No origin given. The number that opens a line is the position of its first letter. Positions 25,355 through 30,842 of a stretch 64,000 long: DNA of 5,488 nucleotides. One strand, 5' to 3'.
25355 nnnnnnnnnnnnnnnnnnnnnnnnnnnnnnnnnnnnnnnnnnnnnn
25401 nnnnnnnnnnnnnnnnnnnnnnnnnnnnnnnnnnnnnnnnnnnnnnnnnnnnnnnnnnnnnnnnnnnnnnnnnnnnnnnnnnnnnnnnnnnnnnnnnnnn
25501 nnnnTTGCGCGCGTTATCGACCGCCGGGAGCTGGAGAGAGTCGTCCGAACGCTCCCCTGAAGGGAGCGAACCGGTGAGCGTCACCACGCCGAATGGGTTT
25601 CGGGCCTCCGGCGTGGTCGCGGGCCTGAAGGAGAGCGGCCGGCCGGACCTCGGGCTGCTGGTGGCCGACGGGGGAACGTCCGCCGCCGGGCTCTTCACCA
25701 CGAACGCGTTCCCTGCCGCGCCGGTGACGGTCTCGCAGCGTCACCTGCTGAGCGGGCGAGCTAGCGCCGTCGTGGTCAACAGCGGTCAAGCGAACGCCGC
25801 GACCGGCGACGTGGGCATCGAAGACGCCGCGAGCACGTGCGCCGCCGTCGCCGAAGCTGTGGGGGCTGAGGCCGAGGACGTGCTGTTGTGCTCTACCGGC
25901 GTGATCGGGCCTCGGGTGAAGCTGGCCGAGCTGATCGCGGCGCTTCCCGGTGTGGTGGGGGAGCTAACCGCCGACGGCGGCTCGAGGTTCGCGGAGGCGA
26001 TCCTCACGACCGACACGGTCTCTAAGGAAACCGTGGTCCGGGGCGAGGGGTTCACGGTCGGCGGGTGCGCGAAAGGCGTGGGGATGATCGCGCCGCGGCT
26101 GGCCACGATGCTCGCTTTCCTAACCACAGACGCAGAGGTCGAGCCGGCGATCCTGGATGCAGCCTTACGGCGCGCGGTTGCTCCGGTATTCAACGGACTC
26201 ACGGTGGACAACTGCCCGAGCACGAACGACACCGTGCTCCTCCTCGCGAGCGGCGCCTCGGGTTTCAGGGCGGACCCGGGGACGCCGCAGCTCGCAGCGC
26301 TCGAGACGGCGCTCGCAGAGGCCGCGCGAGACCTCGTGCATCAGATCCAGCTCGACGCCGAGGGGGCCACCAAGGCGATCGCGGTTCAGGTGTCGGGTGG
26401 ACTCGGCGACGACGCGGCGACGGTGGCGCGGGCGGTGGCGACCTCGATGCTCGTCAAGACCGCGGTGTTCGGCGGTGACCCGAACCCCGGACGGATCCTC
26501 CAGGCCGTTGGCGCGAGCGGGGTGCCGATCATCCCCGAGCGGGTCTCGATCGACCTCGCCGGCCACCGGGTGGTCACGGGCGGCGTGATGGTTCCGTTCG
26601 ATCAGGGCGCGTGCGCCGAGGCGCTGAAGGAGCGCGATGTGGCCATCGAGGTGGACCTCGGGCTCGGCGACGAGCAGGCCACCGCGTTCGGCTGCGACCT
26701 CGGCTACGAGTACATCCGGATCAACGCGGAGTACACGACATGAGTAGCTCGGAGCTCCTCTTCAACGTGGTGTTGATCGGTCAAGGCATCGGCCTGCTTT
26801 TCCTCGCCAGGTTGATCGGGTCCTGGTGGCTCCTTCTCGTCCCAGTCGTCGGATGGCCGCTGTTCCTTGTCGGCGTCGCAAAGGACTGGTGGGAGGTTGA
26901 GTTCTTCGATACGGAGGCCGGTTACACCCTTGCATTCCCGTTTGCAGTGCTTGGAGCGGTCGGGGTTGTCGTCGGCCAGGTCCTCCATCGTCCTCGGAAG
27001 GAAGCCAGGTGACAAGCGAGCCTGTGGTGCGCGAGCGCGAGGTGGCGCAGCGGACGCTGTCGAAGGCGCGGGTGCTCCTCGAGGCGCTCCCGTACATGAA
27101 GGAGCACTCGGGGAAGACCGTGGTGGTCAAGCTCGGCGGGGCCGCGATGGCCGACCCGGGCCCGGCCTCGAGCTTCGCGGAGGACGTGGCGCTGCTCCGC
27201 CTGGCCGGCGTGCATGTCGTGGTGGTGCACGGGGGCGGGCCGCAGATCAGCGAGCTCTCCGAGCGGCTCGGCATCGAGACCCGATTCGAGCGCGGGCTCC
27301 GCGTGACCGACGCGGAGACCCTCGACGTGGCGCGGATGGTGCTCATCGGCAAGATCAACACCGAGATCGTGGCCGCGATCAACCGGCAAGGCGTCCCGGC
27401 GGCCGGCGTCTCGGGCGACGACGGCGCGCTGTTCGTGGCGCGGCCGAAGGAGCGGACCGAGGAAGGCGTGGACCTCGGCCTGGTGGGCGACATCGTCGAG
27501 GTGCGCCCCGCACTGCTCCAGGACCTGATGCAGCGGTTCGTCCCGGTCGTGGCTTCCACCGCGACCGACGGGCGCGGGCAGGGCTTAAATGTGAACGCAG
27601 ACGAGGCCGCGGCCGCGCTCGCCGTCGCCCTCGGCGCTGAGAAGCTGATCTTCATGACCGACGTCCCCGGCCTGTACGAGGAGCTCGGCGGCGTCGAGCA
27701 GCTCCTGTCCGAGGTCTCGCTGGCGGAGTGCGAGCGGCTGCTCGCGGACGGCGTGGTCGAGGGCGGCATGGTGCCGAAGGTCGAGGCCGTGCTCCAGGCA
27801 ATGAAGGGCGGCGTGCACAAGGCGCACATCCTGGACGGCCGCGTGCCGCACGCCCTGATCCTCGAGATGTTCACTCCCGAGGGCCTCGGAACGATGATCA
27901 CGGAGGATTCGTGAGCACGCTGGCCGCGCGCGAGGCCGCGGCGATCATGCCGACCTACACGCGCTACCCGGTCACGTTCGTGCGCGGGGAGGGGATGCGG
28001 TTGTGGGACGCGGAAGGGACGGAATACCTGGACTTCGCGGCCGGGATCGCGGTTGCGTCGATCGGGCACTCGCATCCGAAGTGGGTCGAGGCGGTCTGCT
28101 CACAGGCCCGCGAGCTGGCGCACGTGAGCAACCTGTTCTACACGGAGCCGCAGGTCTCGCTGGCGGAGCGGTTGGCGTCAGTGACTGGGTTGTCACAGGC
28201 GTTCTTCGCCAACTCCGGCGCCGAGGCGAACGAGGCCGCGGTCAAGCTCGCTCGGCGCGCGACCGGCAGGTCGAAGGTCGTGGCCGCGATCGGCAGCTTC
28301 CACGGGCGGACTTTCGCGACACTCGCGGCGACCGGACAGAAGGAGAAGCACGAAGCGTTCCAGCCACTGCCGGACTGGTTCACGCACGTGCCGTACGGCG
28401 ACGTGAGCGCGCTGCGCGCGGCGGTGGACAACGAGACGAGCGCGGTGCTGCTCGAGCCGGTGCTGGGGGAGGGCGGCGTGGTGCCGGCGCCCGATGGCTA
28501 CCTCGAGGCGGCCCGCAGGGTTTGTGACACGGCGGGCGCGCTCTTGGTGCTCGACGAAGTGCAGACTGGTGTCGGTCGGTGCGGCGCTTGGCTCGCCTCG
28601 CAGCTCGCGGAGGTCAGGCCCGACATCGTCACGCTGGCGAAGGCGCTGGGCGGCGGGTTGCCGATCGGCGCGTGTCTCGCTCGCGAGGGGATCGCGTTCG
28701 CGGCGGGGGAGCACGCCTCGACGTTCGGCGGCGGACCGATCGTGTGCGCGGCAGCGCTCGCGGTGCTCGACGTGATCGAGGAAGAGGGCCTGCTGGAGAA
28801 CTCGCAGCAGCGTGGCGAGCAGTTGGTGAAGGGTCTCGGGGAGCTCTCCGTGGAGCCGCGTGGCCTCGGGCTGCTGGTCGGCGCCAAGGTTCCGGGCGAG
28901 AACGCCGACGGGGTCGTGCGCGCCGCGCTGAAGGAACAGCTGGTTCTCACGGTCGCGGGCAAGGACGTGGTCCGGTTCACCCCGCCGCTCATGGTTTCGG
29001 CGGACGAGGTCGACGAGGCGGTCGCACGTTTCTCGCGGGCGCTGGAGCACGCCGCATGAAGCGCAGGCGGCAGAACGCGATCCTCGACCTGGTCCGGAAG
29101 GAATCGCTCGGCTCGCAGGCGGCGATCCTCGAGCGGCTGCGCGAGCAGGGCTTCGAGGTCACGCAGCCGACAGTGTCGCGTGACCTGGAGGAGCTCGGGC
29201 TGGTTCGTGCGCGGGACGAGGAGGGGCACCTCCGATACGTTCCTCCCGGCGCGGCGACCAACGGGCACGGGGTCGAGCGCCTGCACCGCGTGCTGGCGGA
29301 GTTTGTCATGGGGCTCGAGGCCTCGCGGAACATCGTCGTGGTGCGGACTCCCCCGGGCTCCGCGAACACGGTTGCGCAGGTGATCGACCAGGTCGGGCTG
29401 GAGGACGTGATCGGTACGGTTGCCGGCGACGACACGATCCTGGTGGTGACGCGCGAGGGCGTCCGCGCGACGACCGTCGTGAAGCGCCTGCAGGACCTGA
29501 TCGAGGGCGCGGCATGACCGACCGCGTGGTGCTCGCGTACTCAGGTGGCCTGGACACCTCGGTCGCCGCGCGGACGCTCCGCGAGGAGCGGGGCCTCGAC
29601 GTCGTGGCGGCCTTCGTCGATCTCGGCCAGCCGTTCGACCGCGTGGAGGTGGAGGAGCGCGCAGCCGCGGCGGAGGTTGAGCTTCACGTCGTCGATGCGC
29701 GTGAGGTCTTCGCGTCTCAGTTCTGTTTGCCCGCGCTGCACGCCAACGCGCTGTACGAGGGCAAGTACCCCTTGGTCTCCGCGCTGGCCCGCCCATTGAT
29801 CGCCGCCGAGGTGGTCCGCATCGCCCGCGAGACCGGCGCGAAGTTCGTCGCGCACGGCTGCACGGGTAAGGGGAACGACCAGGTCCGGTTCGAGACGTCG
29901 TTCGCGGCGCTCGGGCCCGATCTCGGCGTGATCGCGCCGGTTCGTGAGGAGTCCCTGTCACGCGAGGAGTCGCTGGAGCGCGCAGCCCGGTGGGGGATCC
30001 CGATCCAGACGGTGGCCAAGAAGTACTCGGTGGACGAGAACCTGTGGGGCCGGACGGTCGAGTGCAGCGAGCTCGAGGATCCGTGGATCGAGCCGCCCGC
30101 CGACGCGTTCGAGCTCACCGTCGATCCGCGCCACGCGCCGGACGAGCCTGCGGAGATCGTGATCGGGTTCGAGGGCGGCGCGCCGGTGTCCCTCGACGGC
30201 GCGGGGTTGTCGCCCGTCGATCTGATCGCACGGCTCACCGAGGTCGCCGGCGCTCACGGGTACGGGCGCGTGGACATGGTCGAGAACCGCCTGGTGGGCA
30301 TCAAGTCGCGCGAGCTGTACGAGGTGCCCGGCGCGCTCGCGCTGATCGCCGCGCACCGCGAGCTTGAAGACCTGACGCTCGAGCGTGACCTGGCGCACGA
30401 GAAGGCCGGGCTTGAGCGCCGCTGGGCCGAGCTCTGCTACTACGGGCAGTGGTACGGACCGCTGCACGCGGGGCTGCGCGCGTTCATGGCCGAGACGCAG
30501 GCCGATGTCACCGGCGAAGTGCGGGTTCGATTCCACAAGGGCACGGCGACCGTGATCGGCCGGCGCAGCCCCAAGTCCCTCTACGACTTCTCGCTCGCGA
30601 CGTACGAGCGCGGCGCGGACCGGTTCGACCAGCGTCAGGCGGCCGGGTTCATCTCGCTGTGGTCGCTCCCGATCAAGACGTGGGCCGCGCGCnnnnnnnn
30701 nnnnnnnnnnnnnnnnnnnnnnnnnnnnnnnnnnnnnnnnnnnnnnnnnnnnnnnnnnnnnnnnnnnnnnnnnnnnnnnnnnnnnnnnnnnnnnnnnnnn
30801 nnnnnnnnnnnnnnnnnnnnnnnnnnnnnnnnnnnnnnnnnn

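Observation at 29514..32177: argG and argH read as one 887-aa ORF joined by a Pro/Ala-rich linker (bifunctional argininosuccinate synthase/lyase?)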

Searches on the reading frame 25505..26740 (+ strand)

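Call 44: search_protein_families(library=pfam, proteins=[window:25505-26740:+], max_evalue=0.001)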
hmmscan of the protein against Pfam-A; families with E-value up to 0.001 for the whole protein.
window:25505-26740:+ (412 aa): 1 family
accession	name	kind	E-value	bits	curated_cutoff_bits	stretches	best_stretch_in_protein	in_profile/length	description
PF01960.23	ArgJ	-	2.6e-127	425.1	32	1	34-412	2-377/377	ArgJ family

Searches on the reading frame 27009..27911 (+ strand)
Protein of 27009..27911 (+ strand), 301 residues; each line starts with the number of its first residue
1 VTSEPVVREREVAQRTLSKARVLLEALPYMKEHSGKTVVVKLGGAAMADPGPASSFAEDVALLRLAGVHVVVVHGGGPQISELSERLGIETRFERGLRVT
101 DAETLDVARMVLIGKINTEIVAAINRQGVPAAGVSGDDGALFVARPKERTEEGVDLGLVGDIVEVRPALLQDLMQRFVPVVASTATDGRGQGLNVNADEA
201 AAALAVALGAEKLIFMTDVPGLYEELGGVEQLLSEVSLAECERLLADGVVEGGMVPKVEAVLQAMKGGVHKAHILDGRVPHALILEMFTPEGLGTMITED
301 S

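Call 44: search_protein_families(library=pfam, proteins=[window:27009-27911:+], max_evalue=0.001)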
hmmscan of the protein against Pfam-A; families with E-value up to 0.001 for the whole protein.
window:27009-27911:+ (301 aa): 1 family
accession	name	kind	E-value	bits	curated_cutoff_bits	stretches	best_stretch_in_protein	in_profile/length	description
PF00696.33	AA_kinase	-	1.5e-53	182.4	24.9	1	36-276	1-234/234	Amino acid kinase family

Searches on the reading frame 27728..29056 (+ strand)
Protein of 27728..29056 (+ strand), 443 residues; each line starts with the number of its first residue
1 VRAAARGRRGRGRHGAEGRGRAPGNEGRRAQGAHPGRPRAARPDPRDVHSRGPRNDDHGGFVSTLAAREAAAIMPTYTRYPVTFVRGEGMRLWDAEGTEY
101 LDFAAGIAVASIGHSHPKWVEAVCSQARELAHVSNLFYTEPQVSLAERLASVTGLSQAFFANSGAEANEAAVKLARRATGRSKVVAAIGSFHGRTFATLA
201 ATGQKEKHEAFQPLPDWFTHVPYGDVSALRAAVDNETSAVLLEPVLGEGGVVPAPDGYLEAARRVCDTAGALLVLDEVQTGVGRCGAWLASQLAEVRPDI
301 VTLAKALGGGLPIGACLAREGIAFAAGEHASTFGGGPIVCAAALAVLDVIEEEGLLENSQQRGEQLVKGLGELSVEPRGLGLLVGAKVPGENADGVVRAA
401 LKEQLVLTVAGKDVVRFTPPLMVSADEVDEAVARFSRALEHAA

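Call 44: search_protein_families(library=pfam, proteins=[window:27728-29056:+], max_evalue=0.001)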
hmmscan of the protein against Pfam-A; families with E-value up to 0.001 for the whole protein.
window:27728-29056:+ (443 aa): 1 family
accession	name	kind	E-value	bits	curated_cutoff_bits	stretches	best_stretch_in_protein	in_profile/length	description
PF00202.27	Aminotran_3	-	2.5e-106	356.2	30.5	1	77-439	6-403/403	Aminotransferase class-III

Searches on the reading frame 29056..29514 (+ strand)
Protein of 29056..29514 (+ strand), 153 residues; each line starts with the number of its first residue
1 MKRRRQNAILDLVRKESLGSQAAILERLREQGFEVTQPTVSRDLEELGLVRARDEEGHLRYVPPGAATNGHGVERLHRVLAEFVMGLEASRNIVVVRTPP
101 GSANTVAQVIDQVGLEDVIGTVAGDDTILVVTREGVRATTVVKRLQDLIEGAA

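Call 44: search_protein_families(library=pfam, proteins=[window:29056-29514:+], max_evalue=0.001)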
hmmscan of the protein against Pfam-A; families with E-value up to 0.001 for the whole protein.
window:29056-29514:+ (153 aa): 2 families
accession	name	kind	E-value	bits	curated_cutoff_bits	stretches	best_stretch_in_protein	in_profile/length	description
PF02863.23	Arg_repressor_C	-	1e-23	83.3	25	1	80-146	1-67/68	Arginine repressor, C-terminal domain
PF01316.27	Arg_repressor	-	3.5e-21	75.2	27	1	2-62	3-63/70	Arginine repressor, DNA binding domain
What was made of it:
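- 29056..29517 (+): argR (arginine repressor), immediately upstream in the operon. Pfam PF01316 and PF02863 (call 44)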

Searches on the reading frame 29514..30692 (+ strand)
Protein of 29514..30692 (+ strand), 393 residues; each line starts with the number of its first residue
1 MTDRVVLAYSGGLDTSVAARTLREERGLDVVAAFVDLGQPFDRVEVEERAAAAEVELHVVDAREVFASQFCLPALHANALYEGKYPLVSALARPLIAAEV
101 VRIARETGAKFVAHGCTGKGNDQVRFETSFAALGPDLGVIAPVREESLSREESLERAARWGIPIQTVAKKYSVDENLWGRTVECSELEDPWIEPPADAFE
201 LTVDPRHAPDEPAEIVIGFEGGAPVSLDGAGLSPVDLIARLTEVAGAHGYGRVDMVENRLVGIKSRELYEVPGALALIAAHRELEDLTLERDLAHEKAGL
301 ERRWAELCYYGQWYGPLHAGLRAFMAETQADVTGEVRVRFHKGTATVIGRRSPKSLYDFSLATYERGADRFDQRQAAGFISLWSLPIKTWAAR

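Call 40: search_solved_structures(query=window:29514-30692:+, max_evalue=1e-30, show_alignments=1)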
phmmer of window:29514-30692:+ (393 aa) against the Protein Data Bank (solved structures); distinct sequences matched with E-value up to 1e-30: 9.
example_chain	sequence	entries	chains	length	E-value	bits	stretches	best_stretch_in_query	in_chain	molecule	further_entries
4u7j_A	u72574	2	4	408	8.4e-125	420.2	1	1-386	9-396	Argininosuccinate synthase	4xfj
1j1z_A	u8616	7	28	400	8.4e-103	347.8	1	4-389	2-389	Argininosuccinate Synthetase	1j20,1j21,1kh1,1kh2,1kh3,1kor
1vl2_A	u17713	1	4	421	4.5e-90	305.8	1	1-389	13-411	Argininosuccinate synthase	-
4nzp_A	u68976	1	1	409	1.7e-87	297.3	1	4-385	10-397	Argininosuccinate synthase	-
6xnq_A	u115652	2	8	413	1.2e-86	294.6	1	4-390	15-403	Argininosuccinate synthase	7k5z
2nz2_A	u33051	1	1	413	3.8e-80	273.2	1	4-390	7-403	Argininosuccinate synthase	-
9lei_A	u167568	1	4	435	6.9e-37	130.8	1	5-336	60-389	Nitrile synthetase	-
9leh_A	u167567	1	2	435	6.9e-37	130.8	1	5-336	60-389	nitrile synthetase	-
5us8_A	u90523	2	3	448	2.7e-31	112.4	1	4-345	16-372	Argininosuccinate synthase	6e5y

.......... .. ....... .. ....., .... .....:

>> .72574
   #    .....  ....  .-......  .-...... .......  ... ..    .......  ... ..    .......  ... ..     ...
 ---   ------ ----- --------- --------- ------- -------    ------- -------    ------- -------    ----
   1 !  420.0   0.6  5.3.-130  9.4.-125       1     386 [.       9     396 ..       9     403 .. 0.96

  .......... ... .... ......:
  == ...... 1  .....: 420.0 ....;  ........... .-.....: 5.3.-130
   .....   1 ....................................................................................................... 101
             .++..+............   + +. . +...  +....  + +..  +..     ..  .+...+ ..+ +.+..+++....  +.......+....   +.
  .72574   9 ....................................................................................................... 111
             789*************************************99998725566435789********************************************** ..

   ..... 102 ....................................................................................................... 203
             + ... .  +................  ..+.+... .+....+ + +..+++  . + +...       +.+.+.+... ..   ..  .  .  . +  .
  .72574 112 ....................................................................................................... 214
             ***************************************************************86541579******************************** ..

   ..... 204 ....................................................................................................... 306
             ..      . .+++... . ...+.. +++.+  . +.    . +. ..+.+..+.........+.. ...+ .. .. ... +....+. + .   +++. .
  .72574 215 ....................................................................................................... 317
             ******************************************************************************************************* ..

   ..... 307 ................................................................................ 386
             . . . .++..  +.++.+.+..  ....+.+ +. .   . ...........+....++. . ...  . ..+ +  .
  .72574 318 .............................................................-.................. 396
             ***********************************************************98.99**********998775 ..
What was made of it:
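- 29514..30692 (+): ArgG (argininosuccinate synthase) module, residues 1-393, including the C-terminal arm .................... Best solved match is M. tuberculosis ArgG 4U7J, E 8e-125 (call 40).
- On Argininosuccinate synthase (ArgG, EC 6.3.4.5; NCBIfam NF001770 / TIGR00032): Supported only by inference from homology to 4U7J and 1J1Z (call 40).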
